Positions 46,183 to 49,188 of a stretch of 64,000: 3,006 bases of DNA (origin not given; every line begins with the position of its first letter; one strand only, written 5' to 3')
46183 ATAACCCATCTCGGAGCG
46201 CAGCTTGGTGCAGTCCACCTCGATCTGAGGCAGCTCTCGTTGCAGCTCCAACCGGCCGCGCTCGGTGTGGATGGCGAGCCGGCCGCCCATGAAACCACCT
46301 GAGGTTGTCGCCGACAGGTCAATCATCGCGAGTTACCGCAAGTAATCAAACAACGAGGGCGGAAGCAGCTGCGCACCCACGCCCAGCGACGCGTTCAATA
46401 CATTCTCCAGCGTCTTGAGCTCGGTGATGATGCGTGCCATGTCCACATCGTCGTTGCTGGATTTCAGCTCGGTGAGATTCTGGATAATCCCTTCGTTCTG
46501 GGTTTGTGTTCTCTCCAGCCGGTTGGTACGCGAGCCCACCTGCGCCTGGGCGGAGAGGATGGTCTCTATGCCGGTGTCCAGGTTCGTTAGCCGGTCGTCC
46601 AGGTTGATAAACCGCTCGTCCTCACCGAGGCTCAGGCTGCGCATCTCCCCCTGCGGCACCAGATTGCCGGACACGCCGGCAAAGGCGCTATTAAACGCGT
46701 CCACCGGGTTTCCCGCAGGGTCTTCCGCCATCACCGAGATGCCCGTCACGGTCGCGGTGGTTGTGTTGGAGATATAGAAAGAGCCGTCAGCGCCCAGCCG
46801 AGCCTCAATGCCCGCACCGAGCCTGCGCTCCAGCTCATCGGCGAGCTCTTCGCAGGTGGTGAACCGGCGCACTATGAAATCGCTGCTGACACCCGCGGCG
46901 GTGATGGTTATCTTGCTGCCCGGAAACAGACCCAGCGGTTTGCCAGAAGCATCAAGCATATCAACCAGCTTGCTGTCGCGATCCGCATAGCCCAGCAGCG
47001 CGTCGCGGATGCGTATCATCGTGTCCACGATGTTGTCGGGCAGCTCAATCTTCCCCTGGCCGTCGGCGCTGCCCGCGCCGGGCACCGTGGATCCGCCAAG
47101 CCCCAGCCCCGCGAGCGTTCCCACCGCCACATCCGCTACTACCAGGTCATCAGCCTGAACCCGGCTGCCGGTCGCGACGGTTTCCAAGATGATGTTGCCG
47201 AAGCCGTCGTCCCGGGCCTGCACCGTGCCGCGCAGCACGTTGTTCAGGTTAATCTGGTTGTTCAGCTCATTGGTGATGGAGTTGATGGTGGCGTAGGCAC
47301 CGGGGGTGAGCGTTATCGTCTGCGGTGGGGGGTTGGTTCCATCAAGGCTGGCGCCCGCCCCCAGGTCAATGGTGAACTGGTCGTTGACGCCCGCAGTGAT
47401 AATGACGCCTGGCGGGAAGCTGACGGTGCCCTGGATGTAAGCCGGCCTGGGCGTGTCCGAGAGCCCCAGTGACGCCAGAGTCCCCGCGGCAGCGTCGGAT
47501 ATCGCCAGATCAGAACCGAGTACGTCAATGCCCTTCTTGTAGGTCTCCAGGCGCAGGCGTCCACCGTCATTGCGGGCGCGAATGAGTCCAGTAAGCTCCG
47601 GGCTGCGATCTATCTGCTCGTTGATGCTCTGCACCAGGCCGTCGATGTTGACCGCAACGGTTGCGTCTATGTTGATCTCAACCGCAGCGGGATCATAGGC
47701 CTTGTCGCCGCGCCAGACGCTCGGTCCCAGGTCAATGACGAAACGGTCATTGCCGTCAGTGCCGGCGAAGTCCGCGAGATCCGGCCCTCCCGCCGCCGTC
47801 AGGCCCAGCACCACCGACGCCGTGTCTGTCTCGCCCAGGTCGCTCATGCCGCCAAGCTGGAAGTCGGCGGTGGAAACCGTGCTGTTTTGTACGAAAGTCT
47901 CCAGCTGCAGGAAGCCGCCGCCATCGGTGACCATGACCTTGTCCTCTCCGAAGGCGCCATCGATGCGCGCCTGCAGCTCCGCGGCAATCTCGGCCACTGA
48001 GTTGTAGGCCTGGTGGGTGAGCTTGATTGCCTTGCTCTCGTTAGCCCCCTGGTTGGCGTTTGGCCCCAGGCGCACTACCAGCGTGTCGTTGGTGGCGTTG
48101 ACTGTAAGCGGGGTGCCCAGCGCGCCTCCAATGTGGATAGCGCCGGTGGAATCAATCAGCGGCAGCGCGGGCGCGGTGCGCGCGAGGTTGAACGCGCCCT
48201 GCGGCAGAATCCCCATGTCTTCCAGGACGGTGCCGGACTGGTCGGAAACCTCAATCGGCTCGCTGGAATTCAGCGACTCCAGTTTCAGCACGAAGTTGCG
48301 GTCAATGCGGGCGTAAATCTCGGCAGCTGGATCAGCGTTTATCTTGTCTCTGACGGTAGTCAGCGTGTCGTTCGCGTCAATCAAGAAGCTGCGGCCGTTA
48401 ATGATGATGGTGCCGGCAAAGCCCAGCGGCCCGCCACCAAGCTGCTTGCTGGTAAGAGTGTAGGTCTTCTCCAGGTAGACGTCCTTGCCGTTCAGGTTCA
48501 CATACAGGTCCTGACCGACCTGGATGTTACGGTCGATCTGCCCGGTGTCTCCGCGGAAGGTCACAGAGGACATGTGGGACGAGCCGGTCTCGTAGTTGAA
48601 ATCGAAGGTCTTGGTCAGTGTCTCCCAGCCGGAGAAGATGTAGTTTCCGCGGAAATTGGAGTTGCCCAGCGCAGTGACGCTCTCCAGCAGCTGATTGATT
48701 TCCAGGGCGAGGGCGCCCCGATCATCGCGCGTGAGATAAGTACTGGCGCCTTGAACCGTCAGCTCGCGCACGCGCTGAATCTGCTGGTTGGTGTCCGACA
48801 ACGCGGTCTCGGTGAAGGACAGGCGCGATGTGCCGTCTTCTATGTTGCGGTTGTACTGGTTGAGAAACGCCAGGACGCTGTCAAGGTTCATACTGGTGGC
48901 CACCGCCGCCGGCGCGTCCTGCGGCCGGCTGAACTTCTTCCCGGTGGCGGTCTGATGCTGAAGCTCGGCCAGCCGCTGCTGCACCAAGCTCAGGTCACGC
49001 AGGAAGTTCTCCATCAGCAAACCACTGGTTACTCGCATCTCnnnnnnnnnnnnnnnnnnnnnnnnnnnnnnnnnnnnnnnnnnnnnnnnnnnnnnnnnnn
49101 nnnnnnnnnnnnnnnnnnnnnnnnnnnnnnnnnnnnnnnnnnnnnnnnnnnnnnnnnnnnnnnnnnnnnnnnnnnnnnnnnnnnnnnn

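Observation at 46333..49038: Giant FlgL (901 aa) built from about five tandem flagellin-IN-like repeats between the conserved flagellin termini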

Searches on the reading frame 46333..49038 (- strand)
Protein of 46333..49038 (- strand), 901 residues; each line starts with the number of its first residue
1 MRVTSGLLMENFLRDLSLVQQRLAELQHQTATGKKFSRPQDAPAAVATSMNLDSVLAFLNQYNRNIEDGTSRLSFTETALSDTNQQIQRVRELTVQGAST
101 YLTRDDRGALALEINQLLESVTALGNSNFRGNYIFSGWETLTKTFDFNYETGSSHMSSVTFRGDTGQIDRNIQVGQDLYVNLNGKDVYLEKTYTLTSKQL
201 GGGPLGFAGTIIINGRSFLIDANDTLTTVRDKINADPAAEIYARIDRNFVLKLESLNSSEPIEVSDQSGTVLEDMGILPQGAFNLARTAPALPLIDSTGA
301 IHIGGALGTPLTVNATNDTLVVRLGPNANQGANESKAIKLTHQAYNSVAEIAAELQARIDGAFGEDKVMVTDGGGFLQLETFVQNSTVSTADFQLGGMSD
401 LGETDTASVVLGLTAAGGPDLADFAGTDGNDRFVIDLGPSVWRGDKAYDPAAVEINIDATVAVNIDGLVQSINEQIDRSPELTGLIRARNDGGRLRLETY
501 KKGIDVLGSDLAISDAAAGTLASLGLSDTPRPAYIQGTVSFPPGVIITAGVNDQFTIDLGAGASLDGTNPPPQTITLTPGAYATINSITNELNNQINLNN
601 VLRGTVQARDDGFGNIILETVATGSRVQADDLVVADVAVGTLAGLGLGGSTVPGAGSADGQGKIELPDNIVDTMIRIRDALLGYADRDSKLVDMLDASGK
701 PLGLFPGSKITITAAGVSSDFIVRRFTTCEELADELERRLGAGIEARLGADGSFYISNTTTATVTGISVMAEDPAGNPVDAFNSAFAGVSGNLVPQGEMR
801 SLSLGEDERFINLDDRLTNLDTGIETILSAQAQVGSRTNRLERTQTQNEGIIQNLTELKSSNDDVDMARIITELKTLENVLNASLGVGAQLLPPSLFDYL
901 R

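Call 3: search_protein_families(library=pfam, proteins=[window:46333-49038:-], max_evalue=0.01)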
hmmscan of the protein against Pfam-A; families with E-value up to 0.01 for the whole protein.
window:46333-49038:- (901 aa): 2 families
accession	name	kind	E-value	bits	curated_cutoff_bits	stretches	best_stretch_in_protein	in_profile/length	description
PF00669.25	Flagellin_N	-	5.7e-20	72.2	26.6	1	14-139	12-138/139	Bacterial flagellin N-terminal helical region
PF00700.27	Flagellin_C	-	2e-05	25.3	23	1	818-891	2-75/86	Bacterial flagellin C-terminal helical region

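Call 4: search_protein_families(library=ncbifam, proteins=[window:46333-49038:-], max_evalue=0.01)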
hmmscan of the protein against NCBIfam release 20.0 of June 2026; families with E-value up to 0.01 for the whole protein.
window:46333-49038:- (901 aa): 23 families
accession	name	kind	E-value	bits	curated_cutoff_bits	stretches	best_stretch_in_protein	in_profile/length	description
TIGR02550.1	flagell_flgL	equivalog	1.4e-66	225.4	127.2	2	2-237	1-223/387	flagellar hook-associated protein FlgL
NF005187.0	PRK06663.1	equivalog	2.5e-57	194.5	337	2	1-279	2-290/419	flagellar hook-associated protein 3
NF009361.0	PRK12717.1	equivalog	1.1e-29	103.4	407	2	2-189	2-184/524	flagellar hook-associated protein 3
NF005980.0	PRK08073.1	equivalog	8.4e-24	84.3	291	2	11-146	14-146/287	flagellar hook-associated protein 3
NF006265.0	PRK08412.1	equivalog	4.1e-22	78.2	749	2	1-180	1-179/827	flagellar hook-associated protein FlgL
NF006489.0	PRK08913.1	equivalog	2.1e-18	66.8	217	2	13-157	15-157/303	flagellin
NF011282.0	PRK14692.1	equivalog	4.5e-17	61.6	878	2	1-184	1-183/749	flagellar hook-associated protein FlgL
NF009446.0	PRK12804.1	subfamily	1.3e-16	60.9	352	2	29-161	29-155/301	flagellin Hag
NF009362.0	PRK12718.1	equivalog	3.5e-13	49.4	602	1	1-192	1-184/510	flagellar hook-associated protein FlgL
NF009444.0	PRK12802.1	equivalog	9.2e-13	48.3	332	1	16-160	18-162/282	flagellin domain-containing protein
NF009448.0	PRK12806.1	equivalog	9.3e-11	41.2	531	1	28-137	30-140/475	flagellin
NF005294.0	PRK06819.1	subfamily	1.6e-10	41.1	387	1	40-134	42-137/376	FliC/FljB family flagellin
NF006470.0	PRK08869.1-5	equivalog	5.1e-10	39.1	423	1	28-139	29-141/388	flagellin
NF006467.0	PRK08869.1-2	subfamily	8.6e-10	38.3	443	1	11-138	13-141/400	flagellin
NF004669.0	PRK06008.1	equivalog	9.2e-10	38.4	230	2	9-154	11-154/348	flagellar hook-associated family protein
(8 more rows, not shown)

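Call 8: find_homologous_proteins(query=window:46333-49038:-, max_evalue=0.00001)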
Query window:46333-49038:- (901 aa): 30 proteins with E <= 0.00001 among 8000 candidates.
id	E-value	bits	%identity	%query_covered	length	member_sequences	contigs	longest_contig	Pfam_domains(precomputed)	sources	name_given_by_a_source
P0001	0.0e+0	1738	88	100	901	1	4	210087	PF00669.26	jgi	-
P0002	4.6e-269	913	52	100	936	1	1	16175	PF00669.26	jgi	-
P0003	4.4e-267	907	52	100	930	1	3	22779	PF00669.26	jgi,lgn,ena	-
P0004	2.4e-264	897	50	100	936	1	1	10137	PF00669.26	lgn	-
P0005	4.1e-260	883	51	100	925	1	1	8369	PF00669.26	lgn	-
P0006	5.8e-258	876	51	100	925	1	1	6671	PF00669.26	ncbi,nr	ncbi:flagellar hook-associated protein FlgL [bacterium]|nr:flagellar hook-associated protein FlgL [b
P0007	3.9e-256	870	49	100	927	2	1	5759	PF00669.26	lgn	-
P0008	7.1e-255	866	49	100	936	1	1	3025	PF00669.26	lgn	-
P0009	7.5e-255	866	49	100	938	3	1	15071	PF00669.26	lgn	-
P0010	2.0e-254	865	49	100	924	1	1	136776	PF07196.19,PF00669.26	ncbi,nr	ncbi:flagellar hook-associated protein FlgL [bacterium]|nr:flagellar hook-associated protein FlgL [b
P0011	2.3e-254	864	49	100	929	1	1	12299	PF00669.26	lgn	-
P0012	1.1e-253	862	49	100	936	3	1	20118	PF00669.26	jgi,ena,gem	-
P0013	3.0e-245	834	48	100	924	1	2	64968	PF07196.19,PF00669.26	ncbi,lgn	-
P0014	3.2e-245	834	47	100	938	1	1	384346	PF00669.26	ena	-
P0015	2.0e-237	808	47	100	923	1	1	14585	PF00669.26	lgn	-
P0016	6.2e-233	794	47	100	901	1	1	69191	PF07196.19,PF00669.26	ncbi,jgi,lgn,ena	-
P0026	1.8e-16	78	30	22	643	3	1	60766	PF00700.28,PF00669.26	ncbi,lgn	-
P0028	1.1e-12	65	29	21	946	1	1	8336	PF00669.26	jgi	jgi:flagellar hook-associated protein 3 FlgL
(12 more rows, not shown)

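Call 10: search_protein_families(library=pfam, alignment_id=A1, max_evalue=1)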
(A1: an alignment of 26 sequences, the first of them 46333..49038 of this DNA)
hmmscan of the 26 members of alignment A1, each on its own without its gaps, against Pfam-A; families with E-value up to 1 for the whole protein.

A. member 1, window:46333-49038:- (901 aa): 3 families
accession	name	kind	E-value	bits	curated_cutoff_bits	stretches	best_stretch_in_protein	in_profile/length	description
PF00669.25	Flagellin_N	-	5.7e-20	72.2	26.6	1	14-139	12-138/139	Bacterial flagellin N-terminal helical region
PF00700.27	Flagellin_C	-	2e-05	25.3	23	1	818-891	2-75/86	Bacterial flagellin C-terminal helical region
PF03927.19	NapD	-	0.09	13.3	28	0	862-885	46-69/76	NapD protein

B. families by the number of members that match (of 26 scanned): 28 families (the first 25 are shown)
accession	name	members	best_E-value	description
PF00669.25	Flagellin_N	26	2.6e-26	Bacterial flagellin N-terminal helical region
PF00700.27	Flagellin_C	19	1.4e-06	Bacterial flagellin C-terminal helical region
PF07196.18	Flagellin_IN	14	8.4e-10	Flagellin hook IN motif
PF16519.10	TRPM_tetra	4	0.0053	Tetramerisation domain of TRPM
PF12631.12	MnmE_helical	2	0.011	MnmE helical domain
PF03927.19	NapD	2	0.052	NapD protein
PF04632.18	FUSC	2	0.096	Fusaric acid resistance protein family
PF21403.4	OTU1_UBXL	2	0.13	OTU1, UBXL domain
PF04937.20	DUF659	2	0.15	Protein of unknown function (DUF 659)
PF18914.6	DUF5666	1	0.016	Domain of unknown function (DUF5666)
PF23255.1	DUF7070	1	0.024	Domain of unknown function (DUF7070)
PF00237.24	Ribosomal_L22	1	0.025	Ribosomal protein L22p/L17e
PF21880.1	DUF6916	1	0.041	Domain of unknown function (DUF6916)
PF03366.22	YEATS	1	0.065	YEATS family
PF05659.16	RPW8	1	0.071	Arabidopsis broad-spectrum mildew resistance protein RPW8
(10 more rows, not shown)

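Call 16: find_related_loci(query=A1, collection=genome_contigs, flank=6000)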
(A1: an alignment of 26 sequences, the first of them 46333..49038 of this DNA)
Query A1 (901 aa) in genome_contigs; peptide patterns used: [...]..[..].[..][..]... (x = any residue, [..] = any of these).
95 stretches matched a pattern; 13 encode a relative of the query (tblastn E <= 1e-3); 13 distinct loci.
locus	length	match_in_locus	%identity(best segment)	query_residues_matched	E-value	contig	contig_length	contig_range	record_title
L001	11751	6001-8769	48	1-900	0e+0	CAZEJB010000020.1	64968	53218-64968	MAG TPA_asm: uncultured Planctomycetales bacterium isolate binchicken_co199_143 genome assembly, contig: NODE_540_length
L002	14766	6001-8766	46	1-901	0e+0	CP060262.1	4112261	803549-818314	MAG: Planctomycetales bacterium isolate HK-STAS-UBP7_A-1 chromosome, complete genome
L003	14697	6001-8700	47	1-901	0e+0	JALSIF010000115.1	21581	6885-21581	MAG: bacterium isolate 354-166_metabat2_scaf2bin.017 354-166_scaffold_2315_c1, whole genome shotgun sequence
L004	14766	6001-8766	46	1-901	0e+0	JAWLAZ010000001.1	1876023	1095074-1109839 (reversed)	MAG: bacterium isolate AC1.30 AC1.30.fa-1, whole genome shotgun sequence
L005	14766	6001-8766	46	1-901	0e+0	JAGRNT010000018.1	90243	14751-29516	MAG: bacterium isolate UBP7 HKST-UBA03 NODE_18_length_90243_cov_6.694020, whole genome shotgun sequence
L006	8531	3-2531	45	92-900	0e+0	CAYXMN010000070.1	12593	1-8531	MAG TPA_asm: uncultured Planctomycetales bacterium isolate SRP192927_co7_193 genome assembly, contig: NODE_9941_length_1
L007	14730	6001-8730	41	1-901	0e+0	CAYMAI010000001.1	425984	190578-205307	MAG TPA_asm: uncultured Planctomycetia bacterium isolate SRP239054_co1_35 genome assembly, contig: NODE_7_length_425984_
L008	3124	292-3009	36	1-900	1e-161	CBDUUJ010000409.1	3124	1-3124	MAG TPA_asm: uncultured bacterium isolate SRR22302362_concoct_119 genome assembly, contig: ERZ25746724.28161, whole geno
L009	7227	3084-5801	36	1-901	2e-150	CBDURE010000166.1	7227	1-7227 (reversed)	MAG TPA_asm: uncultured bacterium isolate SRR22302362_metabat2_46 genome assembly, contig: ERZ25746724.6370, whole genom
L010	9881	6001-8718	36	1-901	1e-148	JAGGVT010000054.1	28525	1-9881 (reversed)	MAG: bacterium isolate AUK107 PB_MBMC_061_c_000000000030, whole genome shotgun sequence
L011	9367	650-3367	34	1-900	4e-143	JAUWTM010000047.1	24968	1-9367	MAG: Planctomycetota bacterium isolate CSMAG_2580 CSMAG_2580_k127_96429_length_24968_cov_9.2451, whole genome shotgun se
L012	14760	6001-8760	45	1-901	0e+0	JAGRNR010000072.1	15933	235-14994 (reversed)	MAG: bacterium isolate UBP7 HKST-UBA01 NODE_72_length_15933_cov_18.028885, whole genome shotgun sequence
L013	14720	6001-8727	42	1-900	0e+0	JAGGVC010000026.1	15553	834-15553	MAG: bacterium isolate AUK090 PB_MBMC_044_c_000000000115, whole genome shotgun sequence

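Call 21: search_protein_families(library=pfam, proteins=[P0010, P0013, P0016], max_evalue=10)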
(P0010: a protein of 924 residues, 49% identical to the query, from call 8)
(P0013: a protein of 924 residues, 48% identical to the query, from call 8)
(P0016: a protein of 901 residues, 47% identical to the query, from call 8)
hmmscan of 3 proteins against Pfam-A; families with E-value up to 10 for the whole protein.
P0010 (924 aa): 5 families
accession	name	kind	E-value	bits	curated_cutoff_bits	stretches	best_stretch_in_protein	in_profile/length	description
PF00669.25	Flagellin_N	-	8.2e-21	75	26.6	1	3-140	1-139/139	Bacterial flagellin N-terminal helical region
PF07196.18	Flagellin_IN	-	9e-06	26.2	22.7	1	218-254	16-53/55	Flagellin hook IN motif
PF00700.27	Flagellin_C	-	0.00067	20.4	23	1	841-915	2-76/86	Bacterial flagellin C-terminal helical region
PF21403.4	OTU1_UBXL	-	0.48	11.5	22.7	1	732-766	2-36/49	OTU1, UBXL domain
PF03462.23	PCRF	-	3.4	7.8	24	0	19-94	1-84/194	PCRF domain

P0013 (924 aa): 4 families
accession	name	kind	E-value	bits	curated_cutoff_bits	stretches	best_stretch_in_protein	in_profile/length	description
PF00669.25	Flagellin_N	-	6.9e-22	78.4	26.6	1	3-138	1-137/139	Bacterial flagellin N-terminal helical region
PF07196.18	Flagellin_IN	-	4.3e-06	27.2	22.7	1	219-254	17-53/55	Flagellin hook IN motif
PF00700.27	Flagellin_C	-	0.00057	20.6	23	1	840-914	1-75/86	Bacterial flagellin C-terminal helical region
PF23100.1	DUF2096_N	-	0.16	12.8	26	1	39-91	19-71/96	DUF2096 N-terminal four-helical bundle domain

P0016 (901 aa): 5 families
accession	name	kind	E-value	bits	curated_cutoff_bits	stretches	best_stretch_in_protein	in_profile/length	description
PF00669.25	Flagellin_N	-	1e-21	77.9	26.6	1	4-134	1-132/139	Bacterial flagellin N-terminal helical region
PF07196.18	Flagellin_IN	-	8.4e-10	39.1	22.7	2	212-256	9-53/55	Flagellin hook IN motif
PF00700.27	Flagellin_C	-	0.0031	18.2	23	1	822-900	6-86/86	Bacterial flagellin C-terminal helical region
PF02237.23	BPL_C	-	0.21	11.9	21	0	241-262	17-38/48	Biotin protein ligase C terminal domain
PF00963.24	Cohesin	-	0.23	12.1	24.1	1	143-195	59-112/139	Cohesin domain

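Call 29: search_solved_structures(query=A1, max_evalue=0.01)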
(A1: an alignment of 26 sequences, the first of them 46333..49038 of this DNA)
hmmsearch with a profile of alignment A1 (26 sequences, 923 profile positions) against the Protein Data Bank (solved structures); distinct sequences matched with E-value up to 0.01: 79 (the best 60 are shown).
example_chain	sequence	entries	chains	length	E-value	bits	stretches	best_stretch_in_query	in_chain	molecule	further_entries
5yti_A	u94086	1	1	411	1.6e-33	118.8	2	1-190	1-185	Flagellar hook associated protein type 3 FlgL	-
9go6_L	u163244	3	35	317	1.4e-27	99.2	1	1-164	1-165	Flagellar hook-associated protein | Flagellar hook-associated protein 3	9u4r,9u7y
7c7z_A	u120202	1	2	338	4.9e-21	77.5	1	41-190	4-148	Flagellar hook-associated protein 3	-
6pwb_AG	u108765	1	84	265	5.3e-21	77.4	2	20-126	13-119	Flagellin B1 (FlaB1)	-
9lrz_A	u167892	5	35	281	5.3e-21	77.4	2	16-126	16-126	Flagellin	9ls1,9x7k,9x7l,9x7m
10pl_Ba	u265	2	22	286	2.1e-20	75.4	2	20-134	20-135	Flagellin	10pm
10lk_A4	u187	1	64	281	7.2e-20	73.6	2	16-125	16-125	Flagellin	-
5ziy_A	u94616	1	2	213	9.9e-20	73.2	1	43-162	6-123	Flagellar hook-associated protein 3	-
8jmv_A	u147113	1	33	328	1e-19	73.2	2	1-136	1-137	Flagella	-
6b5b_F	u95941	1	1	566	2.2e-19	72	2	19-150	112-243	Flagellin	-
9pil_Fd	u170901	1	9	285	4.2e-19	71.1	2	21-137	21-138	Flagellin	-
10pp_A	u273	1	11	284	4.5e-19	71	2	21-137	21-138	Flagellin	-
6jy0_A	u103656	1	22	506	6.6e-19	70.5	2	14-142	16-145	Flagellin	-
10ll_A4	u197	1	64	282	1.1e-18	69.8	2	20-126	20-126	Flagellin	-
9gsx_A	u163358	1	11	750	1.1e-18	69.7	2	1-190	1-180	Flagellin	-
9au6_A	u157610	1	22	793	2.4e-18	68.6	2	16-130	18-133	Flagellin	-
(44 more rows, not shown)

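Call 30: predict_structure(alignment_id=A1)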
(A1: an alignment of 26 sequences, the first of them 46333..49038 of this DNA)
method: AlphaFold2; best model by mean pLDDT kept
length: 901 residues; sequences in the alignment: 26
mean_pLDDT: 85.7   pTM: 0.68
mean pLDDT of the five models: 85.7, 84.5, 82.4, 79.9, 78.3
residues with pLDDT >= 90: 328; 70-90: 521; 50-70: 35; < 50: 17
segments of 3 or more residues with pLDDT < 50: 1-3, 168-180
pLDDT, mean of each block of 10 residues (from residue 1): 63 80 84 80 84 89 86 88 93 91 88 93 87 74 83 80 64 41 77 90 90 89 93 88 90 90 87 91 92 79 88 92 90 90 91 92 87 88 84 91 90 84 82 89 74 85 86 85 87 91 90 88 90 89 83 92 91 93 90 93 93 88 93 91 87 93 90 91 87 85 86 83 82 82 78 85 86 88 89 88 86 86 89 86 88 89 83 85 72 59 49
secondary structure, 60 per line:
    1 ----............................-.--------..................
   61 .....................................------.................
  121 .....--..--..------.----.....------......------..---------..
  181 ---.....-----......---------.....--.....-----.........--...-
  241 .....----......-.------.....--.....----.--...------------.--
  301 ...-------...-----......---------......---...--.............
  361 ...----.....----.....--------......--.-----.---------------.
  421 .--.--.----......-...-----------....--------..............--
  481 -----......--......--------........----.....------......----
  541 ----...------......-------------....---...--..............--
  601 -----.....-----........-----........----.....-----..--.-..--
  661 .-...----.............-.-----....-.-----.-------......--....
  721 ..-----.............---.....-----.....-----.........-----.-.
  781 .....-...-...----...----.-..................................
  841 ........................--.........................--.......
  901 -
elements in order (helices of 4 or more, strands of 3 or more residues): H5-32 H43-97 H104-125 E145-149 E156-161 H184-188 E194-199 E209-213 E216-220 H226-234 E241-245 E250-255 E264-268 H271-275 E283-285 E301-303 E311-313 E319-324 E334-339 E343-345 H348-363 E368-372 E377-381 E393-395 E432-437 E453-456 H465-478 E486-491 E494-499 E511-515 H520-524 E531-536 E545-547 E554-559 E573-576 E580-582 H585-598 E606-610 E616-623 E632-636 H641-645 E663-665 H670-682 E709-714 E717-722 H729-740 E744-748 E754-758 E764-772 H780-785 E791-793 E798-800 H807-863 H867-891 H894-900
